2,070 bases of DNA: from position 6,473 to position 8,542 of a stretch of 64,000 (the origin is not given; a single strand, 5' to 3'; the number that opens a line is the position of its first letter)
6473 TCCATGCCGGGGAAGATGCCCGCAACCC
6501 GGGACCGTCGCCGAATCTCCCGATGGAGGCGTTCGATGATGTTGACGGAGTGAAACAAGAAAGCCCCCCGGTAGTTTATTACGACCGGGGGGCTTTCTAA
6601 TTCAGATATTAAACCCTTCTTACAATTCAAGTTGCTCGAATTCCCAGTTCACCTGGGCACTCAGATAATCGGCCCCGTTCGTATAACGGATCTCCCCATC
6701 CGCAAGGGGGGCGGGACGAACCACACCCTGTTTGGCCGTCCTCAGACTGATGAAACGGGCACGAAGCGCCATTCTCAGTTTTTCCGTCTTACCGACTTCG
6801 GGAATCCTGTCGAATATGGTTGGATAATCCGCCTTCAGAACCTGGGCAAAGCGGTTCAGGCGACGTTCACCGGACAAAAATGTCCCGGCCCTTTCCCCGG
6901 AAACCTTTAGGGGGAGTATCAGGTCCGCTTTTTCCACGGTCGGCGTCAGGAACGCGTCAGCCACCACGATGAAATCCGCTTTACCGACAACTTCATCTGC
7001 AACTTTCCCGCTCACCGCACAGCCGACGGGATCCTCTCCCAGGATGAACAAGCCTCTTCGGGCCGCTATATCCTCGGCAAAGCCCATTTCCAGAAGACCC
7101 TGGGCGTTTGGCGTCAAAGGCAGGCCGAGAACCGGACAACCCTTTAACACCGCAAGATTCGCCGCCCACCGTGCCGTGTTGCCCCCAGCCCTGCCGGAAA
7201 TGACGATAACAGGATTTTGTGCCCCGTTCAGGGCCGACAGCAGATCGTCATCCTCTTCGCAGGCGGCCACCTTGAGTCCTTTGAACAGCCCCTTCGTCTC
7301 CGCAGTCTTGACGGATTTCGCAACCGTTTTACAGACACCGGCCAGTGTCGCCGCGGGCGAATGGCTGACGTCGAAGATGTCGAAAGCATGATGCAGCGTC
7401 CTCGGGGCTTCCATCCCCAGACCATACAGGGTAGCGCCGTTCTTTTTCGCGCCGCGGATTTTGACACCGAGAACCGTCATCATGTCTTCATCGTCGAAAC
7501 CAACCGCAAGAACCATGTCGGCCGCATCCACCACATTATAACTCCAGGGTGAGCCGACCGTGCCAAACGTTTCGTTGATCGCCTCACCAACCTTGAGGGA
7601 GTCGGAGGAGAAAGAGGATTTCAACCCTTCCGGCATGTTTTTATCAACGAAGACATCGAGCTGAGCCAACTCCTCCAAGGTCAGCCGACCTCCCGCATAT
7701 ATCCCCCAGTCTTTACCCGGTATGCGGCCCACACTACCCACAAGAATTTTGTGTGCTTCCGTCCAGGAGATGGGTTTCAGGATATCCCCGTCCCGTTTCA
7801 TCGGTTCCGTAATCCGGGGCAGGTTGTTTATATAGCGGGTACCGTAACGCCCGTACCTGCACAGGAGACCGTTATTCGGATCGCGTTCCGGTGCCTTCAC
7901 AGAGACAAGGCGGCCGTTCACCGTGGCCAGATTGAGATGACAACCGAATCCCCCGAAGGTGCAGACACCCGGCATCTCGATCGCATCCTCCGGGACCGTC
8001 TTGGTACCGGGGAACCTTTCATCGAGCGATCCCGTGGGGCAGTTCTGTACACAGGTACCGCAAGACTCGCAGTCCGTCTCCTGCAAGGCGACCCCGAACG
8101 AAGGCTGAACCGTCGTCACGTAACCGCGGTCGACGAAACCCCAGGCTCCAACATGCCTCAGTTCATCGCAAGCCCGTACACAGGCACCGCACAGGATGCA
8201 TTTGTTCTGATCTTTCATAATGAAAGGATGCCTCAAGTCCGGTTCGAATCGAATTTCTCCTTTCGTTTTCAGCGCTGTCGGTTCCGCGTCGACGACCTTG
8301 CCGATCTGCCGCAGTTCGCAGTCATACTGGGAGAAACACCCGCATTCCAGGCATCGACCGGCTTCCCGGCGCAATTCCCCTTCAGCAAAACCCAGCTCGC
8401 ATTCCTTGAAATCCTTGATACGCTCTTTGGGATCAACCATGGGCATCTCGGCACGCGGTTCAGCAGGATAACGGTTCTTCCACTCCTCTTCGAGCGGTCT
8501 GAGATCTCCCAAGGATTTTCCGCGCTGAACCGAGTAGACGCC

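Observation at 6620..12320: NuoE-like, NuoF-like and a 1149-aa chimeric subunit: candidate Stn/Sfr-type flavin-based NAD(P)H/ferredoxin electron-bifurcating enzyme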

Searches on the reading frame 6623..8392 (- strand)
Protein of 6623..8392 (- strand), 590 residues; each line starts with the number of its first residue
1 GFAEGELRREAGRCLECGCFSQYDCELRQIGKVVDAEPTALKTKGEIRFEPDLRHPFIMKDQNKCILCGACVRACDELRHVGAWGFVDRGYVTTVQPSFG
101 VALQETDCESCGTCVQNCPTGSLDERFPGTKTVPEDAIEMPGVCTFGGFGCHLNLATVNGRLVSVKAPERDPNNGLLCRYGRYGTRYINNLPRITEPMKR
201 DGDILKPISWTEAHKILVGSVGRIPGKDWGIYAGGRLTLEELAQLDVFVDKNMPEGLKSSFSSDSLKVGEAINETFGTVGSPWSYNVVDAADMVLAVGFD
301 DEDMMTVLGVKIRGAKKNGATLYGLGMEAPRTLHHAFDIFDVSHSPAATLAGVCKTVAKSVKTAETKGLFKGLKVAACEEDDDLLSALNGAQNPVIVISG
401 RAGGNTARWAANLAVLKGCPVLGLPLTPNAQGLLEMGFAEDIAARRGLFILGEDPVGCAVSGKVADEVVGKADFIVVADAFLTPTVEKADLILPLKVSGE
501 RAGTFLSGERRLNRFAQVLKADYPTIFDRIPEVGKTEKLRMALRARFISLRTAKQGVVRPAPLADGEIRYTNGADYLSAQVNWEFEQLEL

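Call 14: search_solved_structures(query=window:6623-8392:-, max_evalue=1e-10, show_alignments=5)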
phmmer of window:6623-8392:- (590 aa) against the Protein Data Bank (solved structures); distinct sequences matched with E-value up to 1e-10: 24.
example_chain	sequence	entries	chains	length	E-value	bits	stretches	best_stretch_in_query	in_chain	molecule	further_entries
9bov_A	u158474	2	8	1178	5.6e-66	226.5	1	4-520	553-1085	Molybdopterin oxidoreductase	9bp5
8oh5_C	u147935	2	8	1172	6.6e-59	203.2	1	2-515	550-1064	Formate dehydrogenase-O, major subunit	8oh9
6tg9_A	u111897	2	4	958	1.5e-32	116.1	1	48-323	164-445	Formate dehydrogenase subunit alpha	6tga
9wxb_B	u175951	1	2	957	3.8e-31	111.5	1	19-348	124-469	Formate dehydrogenase alpha subunit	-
8rqz_C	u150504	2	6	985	2.9e-29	105.3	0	141-317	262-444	Probable oxidoreductase YjgC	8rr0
9gzq_A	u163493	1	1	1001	3.1e-29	105.2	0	141-317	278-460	Probable oxidoreductase YjgC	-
9n5u_A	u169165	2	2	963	3.4e-28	101.8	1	7-217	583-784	NfnA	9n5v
7vw6_A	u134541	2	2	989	9.5e-27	97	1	47-204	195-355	Formate dehydrogenase | Tungsten-containing formate dehydrogenase alpha subunit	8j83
7e5z_A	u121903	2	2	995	9.6e-27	97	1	47-204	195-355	Formate dehydrogenase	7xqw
7t2r_A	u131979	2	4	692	4.7e-26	94.7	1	12-216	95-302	NiFe hydrogenase subunit A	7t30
8e9g_G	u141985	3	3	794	1.1e-22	83.6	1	57-331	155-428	NADH-quinone oxidoreductase subunit G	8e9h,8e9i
7bkb_D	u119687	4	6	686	8.7e-21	77.3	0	446-518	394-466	Formate dehydrogenase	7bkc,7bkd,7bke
1aa6_A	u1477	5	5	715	5.3e-19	71.4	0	142-322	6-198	FORMATE DEHYDROGENASE H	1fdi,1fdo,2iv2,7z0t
8a6t_A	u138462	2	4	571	2.3e-17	66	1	14-127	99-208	Electron bifurcating hydrogenase subunit HydA1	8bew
7qv7_S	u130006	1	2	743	1.2e-16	63.6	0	143-226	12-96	Hydrogen dependent carbon dioxide reductase subunit FdhF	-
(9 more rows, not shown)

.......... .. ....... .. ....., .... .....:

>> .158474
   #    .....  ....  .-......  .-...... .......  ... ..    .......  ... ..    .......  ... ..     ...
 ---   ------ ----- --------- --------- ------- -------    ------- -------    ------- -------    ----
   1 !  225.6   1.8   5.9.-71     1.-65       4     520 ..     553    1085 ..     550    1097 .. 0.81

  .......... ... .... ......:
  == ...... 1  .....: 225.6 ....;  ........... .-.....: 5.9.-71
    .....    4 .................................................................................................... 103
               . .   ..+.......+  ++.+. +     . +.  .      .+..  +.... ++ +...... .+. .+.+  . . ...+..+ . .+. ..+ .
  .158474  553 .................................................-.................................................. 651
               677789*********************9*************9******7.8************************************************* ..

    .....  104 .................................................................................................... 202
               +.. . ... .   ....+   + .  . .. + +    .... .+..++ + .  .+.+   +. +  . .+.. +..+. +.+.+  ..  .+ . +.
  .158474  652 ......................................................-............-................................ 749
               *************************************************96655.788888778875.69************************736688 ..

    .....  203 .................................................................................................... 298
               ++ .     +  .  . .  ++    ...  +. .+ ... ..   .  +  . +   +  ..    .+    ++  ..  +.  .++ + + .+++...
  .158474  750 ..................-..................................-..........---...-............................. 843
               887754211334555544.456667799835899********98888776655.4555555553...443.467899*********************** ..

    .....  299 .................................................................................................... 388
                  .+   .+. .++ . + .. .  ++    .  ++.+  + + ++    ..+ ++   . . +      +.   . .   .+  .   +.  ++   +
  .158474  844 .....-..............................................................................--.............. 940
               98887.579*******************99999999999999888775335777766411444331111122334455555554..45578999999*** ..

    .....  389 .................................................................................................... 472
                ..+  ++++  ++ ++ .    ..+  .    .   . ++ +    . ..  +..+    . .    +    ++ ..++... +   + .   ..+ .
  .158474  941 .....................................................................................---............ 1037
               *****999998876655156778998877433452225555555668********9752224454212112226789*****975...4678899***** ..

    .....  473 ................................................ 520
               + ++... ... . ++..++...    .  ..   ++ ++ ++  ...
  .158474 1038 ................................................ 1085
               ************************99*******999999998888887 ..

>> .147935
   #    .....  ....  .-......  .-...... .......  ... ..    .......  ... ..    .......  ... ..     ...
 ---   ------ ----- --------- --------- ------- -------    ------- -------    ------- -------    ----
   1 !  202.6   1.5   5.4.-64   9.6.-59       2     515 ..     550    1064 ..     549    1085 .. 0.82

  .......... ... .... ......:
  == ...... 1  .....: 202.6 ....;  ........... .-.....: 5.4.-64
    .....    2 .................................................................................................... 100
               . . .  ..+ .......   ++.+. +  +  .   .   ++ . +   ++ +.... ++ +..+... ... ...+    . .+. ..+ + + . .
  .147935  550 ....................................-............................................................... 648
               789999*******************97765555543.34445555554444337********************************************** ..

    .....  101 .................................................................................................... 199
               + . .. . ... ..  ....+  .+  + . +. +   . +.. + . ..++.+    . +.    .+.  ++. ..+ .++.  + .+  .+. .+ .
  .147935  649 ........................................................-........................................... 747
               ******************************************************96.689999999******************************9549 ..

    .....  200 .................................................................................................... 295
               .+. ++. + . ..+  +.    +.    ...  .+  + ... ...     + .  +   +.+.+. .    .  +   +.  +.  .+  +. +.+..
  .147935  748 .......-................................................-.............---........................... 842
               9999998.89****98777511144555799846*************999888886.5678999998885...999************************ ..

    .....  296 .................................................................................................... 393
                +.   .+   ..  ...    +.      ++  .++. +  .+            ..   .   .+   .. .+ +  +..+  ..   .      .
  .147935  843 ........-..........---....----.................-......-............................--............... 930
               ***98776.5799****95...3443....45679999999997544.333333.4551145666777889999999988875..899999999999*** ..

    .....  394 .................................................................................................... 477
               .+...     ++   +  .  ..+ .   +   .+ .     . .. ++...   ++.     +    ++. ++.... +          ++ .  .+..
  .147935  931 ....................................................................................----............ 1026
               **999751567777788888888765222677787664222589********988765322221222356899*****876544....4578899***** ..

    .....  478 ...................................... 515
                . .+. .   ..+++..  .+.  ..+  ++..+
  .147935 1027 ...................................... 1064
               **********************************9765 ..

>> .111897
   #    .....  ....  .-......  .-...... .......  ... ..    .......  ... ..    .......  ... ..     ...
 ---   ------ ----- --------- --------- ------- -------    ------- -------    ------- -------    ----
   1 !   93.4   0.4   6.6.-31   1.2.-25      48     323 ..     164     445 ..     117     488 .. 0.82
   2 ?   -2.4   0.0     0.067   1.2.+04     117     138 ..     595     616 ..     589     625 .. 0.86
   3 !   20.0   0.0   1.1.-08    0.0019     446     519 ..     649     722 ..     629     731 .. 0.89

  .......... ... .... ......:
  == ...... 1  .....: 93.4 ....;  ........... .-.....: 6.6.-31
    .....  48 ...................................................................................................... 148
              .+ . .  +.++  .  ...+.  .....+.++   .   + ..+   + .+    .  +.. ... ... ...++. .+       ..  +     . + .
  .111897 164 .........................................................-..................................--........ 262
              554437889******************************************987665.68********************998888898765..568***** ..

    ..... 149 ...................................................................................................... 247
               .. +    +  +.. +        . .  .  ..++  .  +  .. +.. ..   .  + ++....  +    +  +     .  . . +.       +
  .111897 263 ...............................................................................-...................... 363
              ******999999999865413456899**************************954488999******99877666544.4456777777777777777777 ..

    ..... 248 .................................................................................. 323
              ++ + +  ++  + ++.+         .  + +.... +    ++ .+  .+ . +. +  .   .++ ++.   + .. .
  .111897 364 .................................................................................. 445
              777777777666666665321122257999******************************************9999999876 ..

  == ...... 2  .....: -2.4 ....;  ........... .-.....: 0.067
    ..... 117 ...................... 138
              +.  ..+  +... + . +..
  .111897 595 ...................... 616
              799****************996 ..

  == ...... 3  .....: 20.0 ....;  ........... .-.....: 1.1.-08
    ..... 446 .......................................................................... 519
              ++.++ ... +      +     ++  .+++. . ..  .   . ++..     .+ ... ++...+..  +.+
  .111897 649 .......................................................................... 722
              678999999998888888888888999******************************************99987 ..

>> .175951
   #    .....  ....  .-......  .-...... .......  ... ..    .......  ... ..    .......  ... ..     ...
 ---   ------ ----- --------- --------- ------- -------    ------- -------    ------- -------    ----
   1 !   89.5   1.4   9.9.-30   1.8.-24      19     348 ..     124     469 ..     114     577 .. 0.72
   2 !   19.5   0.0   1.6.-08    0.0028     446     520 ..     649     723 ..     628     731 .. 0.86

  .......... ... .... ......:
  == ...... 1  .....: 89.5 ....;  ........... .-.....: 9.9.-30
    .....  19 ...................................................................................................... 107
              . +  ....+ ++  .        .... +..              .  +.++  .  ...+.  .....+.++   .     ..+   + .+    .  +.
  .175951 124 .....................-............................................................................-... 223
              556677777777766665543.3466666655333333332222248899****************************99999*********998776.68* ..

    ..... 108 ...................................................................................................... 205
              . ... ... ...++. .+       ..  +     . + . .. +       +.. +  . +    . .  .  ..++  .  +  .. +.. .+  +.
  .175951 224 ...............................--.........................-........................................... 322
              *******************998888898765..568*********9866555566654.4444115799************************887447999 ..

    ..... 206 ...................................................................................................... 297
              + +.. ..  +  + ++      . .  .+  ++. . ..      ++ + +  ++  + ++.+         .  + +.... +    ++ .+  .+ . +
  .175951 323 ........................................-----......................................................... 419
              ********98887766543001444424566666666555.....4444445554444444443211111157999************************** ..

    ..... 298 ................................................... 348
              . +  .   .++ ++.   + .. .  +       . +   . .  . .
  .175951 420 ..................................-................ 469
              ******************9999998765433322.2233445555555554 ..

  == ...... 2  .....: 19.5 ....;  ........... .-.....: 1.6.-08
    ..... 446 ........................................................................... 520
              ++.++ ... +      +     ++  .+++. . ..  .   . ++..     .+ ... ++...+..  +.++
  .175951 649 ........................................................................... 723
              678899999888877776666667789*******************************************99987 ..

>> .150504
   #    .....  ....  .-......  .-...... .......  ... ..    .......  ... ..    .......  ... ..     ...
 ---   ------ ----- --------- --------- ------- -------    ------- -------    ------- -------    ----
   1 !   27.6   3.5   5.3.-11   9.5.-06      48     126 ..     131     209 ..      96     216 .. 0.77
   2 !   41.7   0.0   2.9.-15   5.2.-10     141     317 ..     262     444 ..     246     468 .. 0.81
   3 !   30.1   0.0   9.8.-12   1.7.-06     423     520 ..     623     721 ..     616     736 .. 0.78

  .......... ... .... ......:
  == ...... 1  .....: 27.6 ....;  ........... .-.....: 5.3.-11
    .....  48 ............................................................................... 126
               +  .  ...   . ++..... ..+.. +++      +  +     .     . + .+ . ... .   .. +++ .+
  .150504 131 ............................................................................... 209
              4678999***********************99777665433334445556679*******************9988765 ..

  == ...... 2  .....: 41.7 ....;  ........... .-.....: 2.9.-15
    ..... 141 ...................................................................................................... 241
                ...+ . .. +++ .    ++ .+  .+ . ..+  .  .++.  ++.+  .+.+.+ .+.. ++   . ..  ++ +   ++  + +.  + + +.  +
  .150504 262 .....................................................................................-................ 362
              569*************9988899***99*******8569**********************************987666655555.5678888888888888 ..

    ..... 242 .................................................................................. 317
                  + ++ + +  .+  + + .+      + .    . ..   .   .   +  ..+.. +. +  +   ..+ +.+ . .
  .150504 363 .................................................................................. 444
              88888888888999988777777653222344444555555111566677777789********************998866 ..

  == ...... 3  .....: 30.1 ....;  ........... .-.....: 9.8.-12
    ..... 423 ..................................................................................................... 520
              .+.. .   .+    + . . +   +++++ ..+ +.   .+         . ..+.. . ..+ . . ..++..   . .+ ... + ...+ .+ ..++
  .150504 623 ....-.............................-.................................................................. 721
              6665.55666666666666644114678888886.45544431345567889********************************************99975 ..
